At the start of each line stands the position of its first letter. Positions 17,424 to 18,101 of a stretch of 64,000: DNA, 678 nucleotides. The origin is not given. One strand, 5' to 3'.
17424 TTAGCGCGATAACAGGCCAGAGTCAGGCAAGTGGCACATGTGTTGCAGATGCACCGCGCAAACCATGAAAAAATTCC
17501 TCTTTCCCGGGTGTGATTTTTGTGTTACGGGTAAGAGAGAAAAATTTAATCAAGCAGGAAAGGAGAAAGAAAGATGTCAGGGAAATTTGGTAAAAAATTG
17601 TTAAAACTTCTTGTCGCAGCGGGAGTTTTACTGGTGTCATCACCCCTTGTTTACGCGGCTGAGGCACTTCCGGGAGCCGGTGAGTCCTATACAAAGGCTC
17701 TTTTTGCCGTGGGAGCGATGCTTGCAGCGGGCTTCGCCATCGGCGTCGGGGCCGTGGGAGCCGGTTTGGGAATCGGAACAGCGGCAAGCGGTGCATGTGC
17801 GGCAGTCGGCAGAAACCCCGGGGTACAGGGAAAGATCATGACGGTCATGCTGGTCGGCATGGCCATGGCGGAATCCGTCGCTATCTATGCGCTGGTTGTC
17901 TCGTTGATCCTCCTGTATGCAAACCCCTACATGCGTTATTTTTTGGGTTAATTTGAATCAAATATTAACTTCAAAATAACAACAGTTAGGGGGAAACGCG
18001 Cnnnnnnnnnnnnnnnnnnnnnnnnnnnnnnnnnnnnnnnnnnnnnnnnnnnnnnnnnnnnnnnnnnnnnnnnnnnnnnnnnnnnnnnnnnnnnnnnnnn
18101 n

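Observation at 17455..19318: Perfect sigma-54 promoter drives an orphan ATP-synthase c-subunit-like gene plus an output-less double-Cache membrane protein, divergent from a PAS-kinase/NtrC pair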

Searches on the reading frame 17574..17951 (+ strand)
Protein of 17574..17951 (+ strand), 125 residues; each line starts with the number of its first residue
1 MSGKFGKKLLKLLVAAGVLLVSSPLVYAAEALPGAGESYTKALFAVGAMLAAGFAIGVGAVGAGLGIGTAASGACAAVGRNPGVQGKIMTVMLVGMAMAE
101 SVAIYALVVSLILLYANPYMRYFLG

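Call 3: search_protein_families(library=pfam, proteins=[window:17574-17951:+], max_evalue=0.1)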
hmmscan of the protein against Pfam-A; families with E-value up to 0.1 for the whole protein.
window:17574-17951:+ (125 aa): 1 family
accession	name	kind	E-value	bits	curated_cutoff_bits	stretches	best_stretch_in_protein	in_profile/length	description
PF00137.26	ATP-synt_C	-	3.3e-17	62.9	24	1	50-113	1-60/60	ATP synthase subunit C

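Call 4: search_protein_families(library=ncbifam, proteins=[window:17574-17951:+], max_evalue=0.1)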
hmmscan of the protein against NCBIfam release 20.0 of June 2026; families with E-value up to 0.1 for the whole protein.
window:17574-17951:+ (125 aa): 17 families
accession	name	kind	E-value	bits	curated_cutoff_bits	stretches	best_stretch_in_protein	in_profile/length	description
NF009998.0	PRK13468.1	equivalog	4.6e-21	74.9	116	1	42-123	5-86/88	F0F1 ATP synthase subunit C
NF006295.0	PRK08482.1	equivalog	2.8e-19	69.6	135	1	27-120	11-104/105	F0F1 ATP synthase subunit C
NF005608.0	PRK07354.1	equivalog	7e-19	68.2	128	1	44-119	5-80/81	F0F1 ATP synthase subunit C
TIGR03322.1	alt_F1F0_F0_C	exception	7.8e-19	68.1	130.85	1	42-123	4-85/86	alternate F1F0 ATPase, F0 subunit C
NF005521.0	PRK07159.1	equivalog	1.1e-15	57.4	122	1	43-115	28-99/101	F0F1 ATP synthase subunit C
NF009999.0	PRK13471.1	equivalog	6.9e-14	51.8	124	1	38-115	6-83/85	F0F1 ATP synthase subunit C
TIGR01260.1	ATP_synt_c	equivalog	2.1e-12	46.9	43.95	1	60-116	2-58/58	ATP synthase F0 subunit C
NF005733.0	PRK07558.1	equivalog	7.2e-10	38.9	85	1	48-116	7-74/75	F0F1 ATP synthase subunit C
NF005363.0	PRK06876.1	equivalog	7.6e-10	38.5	71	1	49-119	9-79/80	F0F1 ATP synthase subunit C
NF004888.0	PRK06251.1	equivalog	9.5e-08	32.1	101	1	26-117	14-101/102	V-type ATP synthase subunit K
NF005900.0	PRK07874.1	equivalog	3.6e-07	30.4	114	1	55-112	22-79/80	ATP synthase F0 subunit C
NF004532.0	PRK05880.1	equivalog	3.6e-07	30.3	120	1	42-118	5-81/83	F0F1 ATP synthase subunit C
NF004913.0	PRK06271.1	equivalog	4.2e-06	26.2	211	1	48-115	154-216/220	V-type ATP synthase subunit K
NF009996.0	PRK13466.1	equivalog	0.00021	21.4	110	1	54-112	6-64/66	F0F1 ATP synthase subunit C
NF011483.0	PRK14893.1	equivalog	0.0007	19.6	188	1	44-115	7-74/162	V-type ATP synthase subunit K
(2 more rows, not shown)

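Call 7: find_homologous_proteins(query=window:17574-17951:+)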
Query window:17574-17951:+ (125 aa): 596 proteins with E <= 0.001 among 1085 candidates; the best 120 are listed.
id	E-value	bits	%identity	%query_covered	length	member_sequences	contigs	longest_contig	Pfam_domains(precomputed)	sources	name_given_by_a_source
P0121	6.0e-63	228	95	100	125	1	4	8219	PF00137.27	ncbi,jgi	jgi:F-type H+-transporting ATPase subunit c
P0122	1.6e-61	224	96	100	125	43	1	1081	PF00137.27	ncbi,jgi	jgi:F-type H+-transporting ATPase subunit c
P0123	2.2e-59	217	94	100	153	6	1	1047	PF00137.27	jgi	jgi:F-type H+-transporting ATPase subunit c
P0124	2.5e-59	216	92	100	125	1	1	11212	PF00137.27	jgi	jgi:F-type H+-transporting ATPase subunit c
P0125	1.9e-58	214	90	100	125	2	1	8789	PF00137.27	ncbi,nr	ncbi:MAG: ATP synthase F0 subunit C [Deltaproteobacteria bacterium]|nr:ATP synthase F0 subunit C [De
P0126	4.4e-58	212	90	100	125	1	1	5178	PF00137.27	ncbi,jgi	jgi:F-type H+-transporting ATPase subunit c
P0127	5.3e-58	212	88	100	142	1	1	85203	PF00137.27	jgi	jgi:F-type H+-transporting ATPase subunit c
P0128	2.3e-55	204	84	100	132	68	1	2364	PF00137.27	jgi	jgi:F-type H+-transporting ATPase subunit c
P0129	4.0e-54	200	85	100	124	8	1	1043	PF00137.27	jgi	jgi:F-type H+-transporting ATPase subunit c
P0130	1.2e-53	198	85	83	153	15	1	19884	PF00137.27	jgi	jgi:F-type H+-transporting ATPase subunit c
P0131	3.0e-53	197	82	100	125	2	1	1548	PF00137.27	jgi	jgi:F-type H+-transporting ATPase subunit c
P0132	5.8e-53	196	86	100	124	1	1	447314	PF00137.27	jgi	jgi:F-type H+-transporting ATPase subunit c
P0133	8.2e-53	195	84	100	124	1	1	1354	PF00137.27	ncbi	-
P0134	9.3e-53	195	84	100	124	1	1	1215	PF00137.27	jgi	-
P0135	1.0e-52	195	85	100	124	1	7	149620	PF00137.27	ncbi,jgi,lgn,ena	jgi:F-type H+-transporting ATPase subunit c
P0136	1.1e-52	195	85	100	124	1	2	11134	PF00137.27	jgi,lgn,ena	-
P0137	1.2e-52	195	85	100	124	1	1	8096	PF00137.27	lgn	-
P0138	1.3e-52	195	85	100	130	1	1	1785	PF00137.27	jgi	-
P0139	1.4e-52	195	82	100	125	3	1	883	PF00137.27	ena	-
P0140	1.4e-52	195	82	98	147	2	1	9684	PF00137.27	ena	-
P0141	1.7e-52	194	81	99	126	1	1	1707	PF00137.27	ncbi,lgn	-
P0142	1.8e-52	194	81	99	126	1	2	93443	PF00137.27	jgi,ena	-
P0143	1.9e-52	194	84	100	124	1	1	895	PF00137.27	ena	-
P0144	2.5e-52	194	84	100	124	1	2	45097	PF00137.27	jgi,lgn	-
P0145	2.6e-52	194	85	100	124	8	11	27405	PF00137.27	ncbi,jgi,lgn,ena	jgi:F-type H+-transporting ATPase subunit c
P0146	3.3e-52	194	82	100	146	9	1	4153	PF00137.27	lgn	-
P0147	3.5e-52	193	80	98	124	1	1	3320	PF00137.27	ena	-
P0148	5.1e-52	193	81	100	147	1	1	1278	PF00137.27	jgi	jgi:F-type H+-transporting ATPase subunit c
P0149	5.7e-52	193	78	100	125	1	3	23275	PF00137.27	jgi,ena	-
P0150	6.0e-52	193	81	100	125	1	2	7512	PF00137.27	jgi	jgi:F-type H+-transporting ATPase subunit c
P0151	8.1e-52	192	81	99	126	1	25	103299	PF00137.27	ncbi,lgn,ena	-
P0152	9.0e-52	192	79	100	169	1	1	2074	PF00137.27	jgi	jgi:F-type H+-transporting ATPase subunit c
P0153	1.0e-51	192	80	99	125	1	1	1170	PF00137.27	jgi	jgi:F-type H+-transporting ATPase subunit c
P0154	1.0e-51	192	82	100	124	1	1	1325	PF00137.27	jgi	jgi:F-type H+-transporting ATPase subunit c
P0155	1.0e-51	192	82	100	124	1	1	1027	PF00137.27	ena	-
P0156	1.6e-51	191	83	100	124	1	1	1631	PF00137.27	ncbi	-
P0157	1.8e-51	191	81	100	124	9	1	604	PF00137.27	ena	-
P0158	2.1e-51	191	80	99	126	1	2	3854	PF00137.27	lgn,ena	-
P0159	2.2e-51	191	78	100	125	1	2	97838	PF00137.27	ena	-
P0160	2.6e-51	191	81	99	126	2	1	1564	PF00137.27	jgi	jgi:F-type H+-transporting ATPase subunit c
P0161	3.0e-51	190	77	99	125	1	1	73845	PF00137.27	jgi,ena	-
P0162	3.1e-51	190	80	99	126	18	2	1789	PF00137.27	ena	-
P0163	3.1e-51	190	82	100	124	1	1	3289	PF00137.27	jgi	jgi:F-type H+-transporting ATPase subunit c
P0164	3.5e-51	190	77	100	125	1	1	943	PF00137.27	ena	-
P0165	4.0e-51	190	78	100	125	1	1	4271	PF00137.27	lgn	-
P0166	4.4e-51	190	81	100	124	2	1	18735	PF00137.27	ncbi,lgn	-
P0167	4.7e-51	190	81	100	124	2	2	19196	PF00137.27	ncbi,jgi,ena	-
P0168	4.9e-51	190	79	100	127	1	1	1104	PF00137.27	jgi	jgi:F-type H+-transporting ATPase subunit c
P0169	5.6e-51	190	80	100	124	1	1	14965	PF00137.27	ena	-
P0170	6.2e-51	189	80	100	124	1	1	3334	PF00137.27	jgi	jgi:ATP synthase, F0 subunit c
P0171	6.5e-51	189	76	100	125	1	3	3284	PF00137.27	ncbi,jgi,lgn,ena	-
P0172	6.7e-51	189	79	100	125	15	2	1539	PF00137.27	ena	-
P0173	7.4e-51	189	81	99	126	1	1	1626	PF00137.27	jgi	jgi:F-type H+-transporting ATPase subunit c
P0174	7.9e-51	189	81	99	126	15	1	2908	PF00137.27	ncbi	-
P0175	8.3e-51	189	80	100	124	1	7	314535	PF00137.27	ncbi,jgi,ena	jgi:F-type H+-transporting ATPase subunit c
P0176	9.2e-51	189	79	99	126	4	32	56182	PF00137.27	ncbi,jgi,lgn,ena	-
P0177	1.0e-50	189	80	100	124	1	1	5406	PF00137.27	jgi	jgi:F-type H+-transporting ATPase subunit c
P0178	1.1e-50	189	82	99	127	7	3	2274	PF00137.27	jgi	-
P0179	1.1e-50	189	80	100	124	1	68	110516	PF00137.27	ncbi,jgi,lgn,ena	jgi:F-type H+-transporting ATPase subunit c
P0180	1.1e-50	189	79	99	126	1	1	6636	PF00137.27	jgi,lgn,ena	-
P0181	1.2e-50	188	79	100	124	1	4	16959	PF00137.27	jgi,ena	jgi:ATP synthase, F0 subunit c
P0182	1.3e-50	188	80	99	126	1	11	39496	PF00137.27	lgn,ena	-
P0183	1.4e-50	188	79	99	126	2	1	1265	PF00137.27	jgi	jgi:F-type H+-transporting ATPase subunit c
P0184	1.7e-50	188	79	100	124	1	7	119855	PF00137.27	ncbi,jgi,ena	jgi:F-type H+-transporting ATPase subunit c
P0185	1.8e-50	188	78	100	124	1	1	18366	PF00137.27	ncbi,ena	-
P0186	1.8e-50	188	80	99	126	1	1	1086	PF00137.27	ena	-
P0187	1.9e-50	188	81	100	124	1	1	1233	PF00137.27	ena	-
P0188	2.3e-50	188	77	100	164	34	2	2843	PF00137.27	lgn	-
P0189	2.3e-50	188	80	99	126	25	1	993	PF00137.27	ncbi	-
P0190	2.3e-50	188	81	100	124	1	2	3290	PF00137.27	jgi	jgi:F-type H+-transporting ATPase subunit c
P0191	2.5e-50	187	78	100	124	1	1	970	PF00137.27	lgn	-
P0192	2.6e-50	187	79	100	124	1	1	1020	PF00137.27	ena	-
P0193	3.4e-50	187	79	99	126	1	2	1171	PF00137.27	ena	-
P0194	3.5e-50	187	78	100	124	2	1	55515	PF00137.27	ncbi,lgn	ncbi:MAG: ATP synthase F0 subunit C [Syntrophales bacterium]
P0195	3.7e-50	187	80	100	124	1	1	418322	PF00137.27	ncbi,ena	-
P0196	3.8e-50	187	78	100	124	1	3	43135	PF00137.27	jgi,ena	jgi:F-type H+-transporting ATPase subunit c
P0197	4.0e-50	187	78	100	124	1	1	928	PF00137.27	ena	-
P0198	4.1e-50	187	77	100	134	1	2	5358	PF00137.27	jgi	jgi:F-type H+-transporting ATPase subunit c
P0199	4.2e-50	187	78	100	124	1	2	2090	PF00137.27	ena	-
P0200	5.2e-50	186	81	100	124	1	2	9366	PF00137.27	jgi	jgi:F-type H+-transporting ATPase subunit c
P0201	5.8e-50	186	77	100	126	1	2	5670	PF00137.27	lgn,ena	-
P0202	5.9e-50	186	78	99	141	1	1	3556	PF00137.27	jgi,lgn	-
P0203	6.1e-50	186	79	99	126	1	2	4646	PF00137.27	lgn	-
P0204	6.3e-50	186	81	100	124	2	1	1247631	PF00137.27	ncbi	ncbi:MAG: ATP synthase F0 subunit C [Smithellaceae bacterium]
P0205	6.7e-50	186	78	100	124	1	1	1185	PF00137.27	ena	-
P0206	6.8e-50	186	79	100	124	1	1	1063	PF00137.27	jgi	jgi:F-type H+-transporting ATPase subunit c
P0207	6.8e-50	186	78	100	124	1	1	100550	PF00137.27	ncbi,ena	-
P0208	7.5e-50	186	77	100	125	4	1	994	PF00137.27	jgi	jgi:F-type H+-transporting ATPase subunit c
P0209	7.7e-50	186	81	100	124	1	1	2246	PF00137.27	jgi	jgi:F-type H+-transporting ATPase subunit c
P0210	8.0e-50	186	78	100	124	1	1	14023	PF00137.27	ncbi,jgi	ncbi:MAG: ATP synthase F0 subunit C [Smithellaceae bacterium]|jgi:F-type H+-transporting ATPase subu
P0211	8.9e-50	186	81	100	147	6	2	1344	PF00137.27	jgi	jgi:F-type H+-transporting ATPase subunit c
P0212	9.1e-50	186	78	100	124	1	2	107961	PF00137.27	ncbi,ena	-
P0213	1.0e-49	186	79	100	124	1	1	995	PF00137.27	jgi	jgi:F-type H+-transporting ATPase subunit c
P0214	1.1e-49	185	77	99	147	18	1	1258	PF00137.27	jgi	jgi:F-type H+-transporting ATPase subunit c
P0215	1.2e-49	185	77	100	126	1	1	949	PF00137.27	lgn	-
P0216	1.5e-49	185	78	100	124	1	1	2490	PF00137.27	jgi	-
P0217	1.5e-49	185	79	99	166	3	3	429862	PF00137.27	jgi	jgi:F-type H+-transporting ATPase subunit c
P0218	1.7e-49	185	79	99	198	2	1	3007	PF00137.27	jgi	jgi:F-type H+-transporting ATPase subunit c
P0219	1.7e-49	185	78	100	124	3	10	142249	PF00137.27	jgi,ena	-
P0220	1.8e-49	185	79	97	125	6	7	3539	PF00137.27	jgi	jgi:F-type H+-transporting ATPase subunit c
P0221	1.9e-49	185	76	100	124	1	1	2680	PF00137.27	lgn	-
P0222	2.0e-49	185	80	99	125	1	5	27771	PF00137.27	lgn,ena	-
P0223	2.0e-49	185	77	100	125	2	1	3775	PF00137.27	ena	-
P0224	2.1e-49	185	78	100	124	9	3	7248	PF00137.27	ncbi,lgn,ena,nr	ncbi:MAG: ATP synthase F0 subunit C [Smithella sp.]|nr:ATP synthase F0 subunit C [Smithella sp.]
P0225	2.1e-49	184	78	100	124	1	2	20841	PF00137.27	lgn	-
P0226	2.3e-49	184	79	100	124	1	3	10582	PF00137.27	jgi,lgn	jgi:F-type H+-transporting ATPase subunit c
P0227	2.3e-49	184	74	100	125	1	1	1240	PF00137.27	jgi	jgi:F-type H+-transporting ATPase subunit c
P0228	2.4e-49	184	77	99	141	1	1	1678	PF00137.27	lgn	-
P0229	2.6e-49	184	78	100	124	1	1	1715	PF00137.27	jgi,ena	jgi:F-type H+-transporting ATPase subunit c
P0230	2.6e-49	184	80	100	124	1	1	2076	PF00137.27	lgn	-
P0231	4.1e-49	184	79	98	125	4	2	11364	PF00137.27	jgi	-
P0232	4.1e-49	184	79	99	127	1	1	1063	PF00137.27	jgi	-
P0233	4.8e-49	183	76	100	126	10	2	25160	PF00137.27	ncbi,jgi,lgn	-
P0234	4.9e-49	183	76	100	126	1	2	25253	PF00137.27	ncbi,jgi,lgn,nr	ncbi:MAG: F-type H+-transporting ATPase subunit c [Thermodesulfobacteriota bacterium]|nr:F-type H+-t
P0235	5.2e-49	183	74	100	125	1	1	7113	PF00137.27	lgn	-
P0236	5.2e-49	183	82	100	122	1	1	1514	PF00137.27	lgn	-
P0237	5.3e-49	183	76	100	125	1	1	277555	PF00137.27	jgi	-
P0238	5.9e-49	183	79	100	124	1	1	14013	PF00137.27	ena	-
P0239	6.1e-49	183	79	99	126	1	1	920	PF00137.27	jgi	-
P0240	7.2e-49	183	77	99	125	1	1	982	PF00137.27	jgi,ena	-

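Call 8: find_encoding_contigs(protein=window:17574-17951:+, flank=10000, max_places=4)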
Protein window:17574-17951:+ (125 aa): 3 contigs read that carry it; 3 places shown.
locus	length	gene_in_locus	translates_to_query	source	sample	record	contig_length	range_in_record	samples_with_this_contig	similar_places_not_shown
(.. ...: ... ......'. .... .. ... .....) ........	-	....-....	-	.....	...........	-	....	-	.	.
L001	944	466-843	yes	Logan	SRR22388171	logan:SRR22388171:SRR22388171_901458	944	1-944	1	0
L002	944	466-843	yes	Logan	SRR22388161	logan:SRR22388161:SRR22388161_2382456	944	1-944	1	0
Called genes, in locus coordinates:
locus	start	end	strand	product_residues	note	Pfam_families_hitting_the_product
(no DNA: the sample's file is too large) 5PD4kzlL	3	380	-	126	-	?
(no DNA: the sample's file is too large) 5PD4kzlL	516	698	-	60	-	-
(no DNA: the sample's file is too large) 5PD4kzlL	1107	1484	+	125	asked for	PF00137:ATP-synt_C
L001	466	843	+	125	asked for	PF00137:ATP-synt_C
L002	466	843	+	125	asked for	PF00137:ATP-synt_C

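Call 9: find_encoding_contigs(protein=P0204, flank=10000, max_places=3)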
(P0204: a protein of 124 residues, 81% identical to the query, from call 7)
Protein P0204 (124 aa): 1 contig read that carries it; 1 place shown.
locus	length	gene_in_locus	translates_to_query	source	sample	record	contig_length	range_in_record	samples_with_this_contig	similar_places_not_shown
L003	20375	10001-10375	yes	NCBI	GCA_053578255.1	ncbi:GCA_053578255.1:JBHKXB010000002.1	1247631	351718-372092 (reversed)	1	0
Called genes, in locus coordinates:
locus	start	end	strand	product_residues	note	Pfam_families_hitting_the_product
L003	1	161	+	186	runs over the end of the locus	PF03167:UDG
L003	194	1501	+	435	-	PF25145:NfeD1b_N, PF00574:CLP_protease (weak), PF24961:NfeD_membrane, PF01957:NfeD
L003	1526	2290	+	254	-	PF01145:Band_7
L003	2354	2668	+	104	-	PF18917:LiaI-LiaF-like_TM1, PF22570:LiaF-TM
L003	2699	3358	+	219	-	PF06888:Put_Phosphatase, PF12710:HAD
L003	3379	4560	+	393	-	PF00155:Aminotran_1_2, PF00266:Aminotran_5 (weak), PF01053:Cys_Met_Meta_PP (weak)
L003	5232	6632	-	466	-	PF00072:Response_reg, PF00004:AAA (faint), PF00158:Sigma54_activat, PF14532:Sigma54_activ_2, PF07728:AAA_5 (weak), PF25601:AAA_lid_14, PF02954:HTH_8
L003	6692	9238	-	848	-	PF02743:dCache_1, PF08448:PAS_4 (faint), PF00989:PAS (weak), PF13426:PAS_9 (weak), PF00512:HisKA, PF02518:HATPase_c, PF14501:HATPase_c_5 (faint)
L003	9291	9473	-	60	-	-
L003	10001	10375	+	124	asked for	PF00137:ATP-synt_C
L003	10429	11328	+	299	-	PF02743:dCache_1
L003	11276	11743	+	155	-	-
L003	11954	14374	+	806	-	PF01326:PPDK_N, PF00391:PEP-utilizers, PF02896:PEP-utilizers_C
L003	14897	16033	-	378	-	PF08545:ACP_syn_III, PF08541:ACP_syn_III_C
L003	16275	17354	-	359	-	PF03739:LptF_LptG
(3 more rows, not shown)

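Call 13: find_related_loci(query=window:17574-17951:+, collection=genome_contigs, flank=10000)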
Query window:17574-17951:+ (125 aa) in genome_contigs; peptide patterns used: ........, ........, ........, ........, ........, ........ (x = any residue, [..] = any of these).
600 stretches matched a pattern (row limit reached: there are more); 44 encode a relative of the query (tblastn E <= 1e-3); 44 distinct loci.
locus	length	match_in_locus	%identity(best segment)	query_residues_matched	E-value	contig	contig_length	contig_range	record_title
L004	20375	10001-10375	97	1-125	3e-71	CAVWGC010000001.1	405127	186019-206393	MAG: uncultured delta proteobacterium isolate MFD04716.bin.2.49 genome assembly, contig: contig_10994, whole genome shot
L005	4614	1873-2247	95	1-125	7e-71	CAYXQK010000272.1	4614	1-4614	MAG TPA_asm: uncultured Syntrophaceae bacterium isolate binchicken_co255_383 genome assembly, contig: k141_1509006, whol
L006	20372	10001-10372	76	1-125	4e-57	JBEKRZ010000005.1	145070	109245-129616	MAG: Smithella sp. isolate SPRUCE 522 SPRUCE_522_5, whole genome shotgun sequence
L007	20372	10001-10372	75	1-125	2e-55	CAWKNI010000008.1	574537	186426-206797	MAG: uncultured delta proteobacterium isolate MFD01231.bin.1.87 genome assembly, contig: contig_71, whole genome shotgun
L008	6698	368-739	85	1-125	1e-53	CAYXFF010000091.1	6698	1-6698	MAG TPA_asm: uncultured Syntrophaceae bacterium isolate SRP178699_co1_457 genome assembly, contig: NODE_16480_length_669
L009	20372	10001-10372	81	1-124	5e-53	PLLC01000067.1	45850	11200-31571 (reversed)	MAG: Syntrophaceae bacterium isolate fen_1170 73.20120800_E3X.7_contig_1227, whole genome shotgun sequence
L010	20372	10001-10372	80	1-125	3e-52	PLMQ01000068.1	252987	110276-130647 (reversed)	MAG: Syntrophaceae bacterium isolate fen_1166 73.20120800_E2X.51_contig_783, whole genome shotgun sequence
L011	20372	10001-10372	79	1-125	4e-52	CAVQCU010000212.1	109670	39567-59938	MAG: uncultured delta proteobacterium isolate MFD02138.bin.2.50 genome assembly, contig: contig_66988, whole genome shot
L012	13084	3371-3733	74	4-125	6e-52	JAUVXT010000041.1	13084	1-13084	MAG: Deltaproteobacteria bacterium isolate CSMAG_1223 CSMAG_1223_k141_431407_length_13084_cov_7.0000, whole genome shotg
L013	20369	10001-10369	71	1-124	6e-52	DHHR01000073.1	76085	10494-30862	MAG TPA_asm: Syntrophaceae bacterium UBA4767 UBA4767_contig_168, whole genome shotgun sequence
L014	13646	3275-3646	80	1-124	2e-51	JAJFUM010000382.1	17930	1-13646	MAG: Deltaproteobacteria bacterium isolate bin.454 k141_3792815, whole genome shotgun sequence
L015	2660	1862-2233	77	1-124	4e-50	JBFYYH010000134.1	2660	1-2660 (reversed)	MAG: Syntrophaceae bacterium isolate PPR_0403 k121_664116, whole genome shotgun sequence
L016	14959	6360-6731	66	1-125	6e-50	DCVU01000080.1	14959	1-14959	MAG TPA_asm: Smithella sp. UBA2180 UBA2180_contig_1184, whole genome shotgun sequence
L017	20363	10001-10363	80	4-125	3e-49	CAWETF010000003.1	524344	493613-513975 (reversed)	MAG: uncultured delta proteobacterium isolate MFD01476.bin.1.246 genome assembly, contig: contig_33889, whole genome sho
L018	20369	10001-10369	77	1-124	4e-49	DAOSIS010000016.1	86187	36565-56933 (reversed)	MAG TPA_asm: Syntrophales bacterium isolate AMR_MDS_1695 NODE_300_length_86187_cov_8.255782, whole genome shotgun sequen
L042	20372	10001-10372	68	1-125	9e-34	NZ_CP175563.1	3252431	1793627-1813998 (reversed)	Syntrophus buswellii strain DM-2 chromosome, complete genome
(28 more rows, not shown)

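Call 38: list_cluster_members(proteins=[L042:10001-10375:+])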
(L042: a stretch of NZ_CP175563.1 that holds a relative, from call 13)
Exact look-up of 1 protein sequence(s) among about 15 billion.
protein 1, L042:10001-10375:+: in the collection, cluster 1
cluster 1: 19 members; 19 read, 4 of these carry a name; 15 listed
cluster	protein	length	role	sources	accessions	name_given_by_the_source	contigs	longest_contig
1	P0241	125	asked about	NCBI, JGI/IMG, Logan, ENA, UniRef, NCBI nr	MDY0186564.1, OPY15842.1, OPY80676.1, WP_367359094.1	MAG: ATP synthase subunit c, sodium ion specific [Syntrophus sp. PtaU1.Bin005] | ATP synthase F0 subunit C n=1 Tax=Syntrophus TaxID=43773 RepID=UPI0009D1FB02 | ATP synthase F0 subunit C [Syntrophus sp. (in: bacteria)]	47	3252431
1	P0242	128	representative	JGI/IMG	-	-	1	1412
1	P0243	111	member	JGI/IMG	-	F-type H+-transporting ATPase subunit c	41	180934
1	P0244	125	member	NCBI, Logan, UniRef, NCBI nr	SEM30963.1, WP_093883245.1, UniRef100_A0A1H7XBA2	ATP synthase F0 subcomplex C subunit [Syntrophus gentianae] | ATP synthase subunit c n=1 Tax=Syntrophus gentianae TaxID=43775 RepID=A0A1H7XBA2_9BACT | ATP synthase F0 subunit C [Syntrophus gentianae]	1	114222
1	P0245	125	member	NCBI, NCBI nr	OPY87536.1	MAG: ATP synthase subunit c, sodium ion specific [Syntrophus sp. PtaU1.Bin208]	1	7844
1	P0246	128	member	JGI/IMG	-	-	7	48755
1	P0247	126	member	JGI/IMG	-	-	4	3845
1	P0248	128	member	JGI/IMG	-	-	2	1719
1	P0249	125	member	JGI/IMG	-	-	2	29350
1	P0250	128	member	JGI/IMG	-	-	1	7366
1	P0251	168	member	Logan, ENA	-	-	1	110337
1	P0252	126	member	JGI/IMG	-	-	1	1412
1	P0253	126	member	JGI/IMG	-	-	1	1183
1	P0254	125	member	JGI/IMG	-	-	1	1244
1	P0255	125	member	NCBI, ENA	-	-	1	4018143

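Call 46: search_protein_representatives(protein=window:17574-17951:+)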
Query: 125 residues. Proteins with E-value up to 0.001 (for the whole library): 2524; up to 1e-10: 403; up to 1e-30: 33. The best 150 are listed.
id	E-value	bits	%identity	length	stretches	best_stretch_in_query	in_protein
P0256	1.1e-65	235.3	47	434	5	43-116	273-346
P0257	4.1e-58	210.9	32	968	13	50-114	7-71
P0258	2.6e-54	198.7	43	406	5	42-116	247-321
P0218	5.4e-50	184.7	80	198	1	3-124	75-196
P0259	2.7e-49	182.5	45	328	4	48-120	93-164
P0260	1.1e-46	174.0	44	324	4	42-117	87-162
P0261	1.2e-46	174.0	76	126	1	3-124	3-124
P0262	4.4e-46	172.1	43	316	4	48-115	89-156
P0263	1.4e-45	170.6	43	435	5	47-120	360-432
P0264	1.8e-45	170.1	39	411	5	43-116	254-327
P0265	2.5e-45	169.7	41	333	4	35-116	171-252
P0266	4.8e-42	159.1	43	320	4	47-116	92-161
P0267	6.5e-42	158.7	43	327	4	47-115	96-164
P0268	1.1e-41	157.9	43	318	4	47-115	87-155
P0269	1.2e-41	157.9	40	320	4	46-117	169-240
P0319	2.5e-23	98.8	51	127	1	18-122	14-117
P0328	3.1e-22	95.3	49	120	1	4-119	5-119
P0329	3.7e-22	95.1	73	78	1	49-125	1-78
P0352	2.4e-19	86.0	49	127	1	28-123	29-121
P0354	5.3e-19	84.9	53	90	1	46-123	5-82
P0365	4.0e-18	82.1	51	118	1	34-124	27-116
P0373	8.9e-18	81.0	57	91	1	47-120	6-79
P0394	1.3e-16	77.2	54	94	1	45-120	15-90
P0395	1.4e-16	77.1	57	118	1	49-120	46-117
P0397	1.8e-16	76.7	62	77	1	60-120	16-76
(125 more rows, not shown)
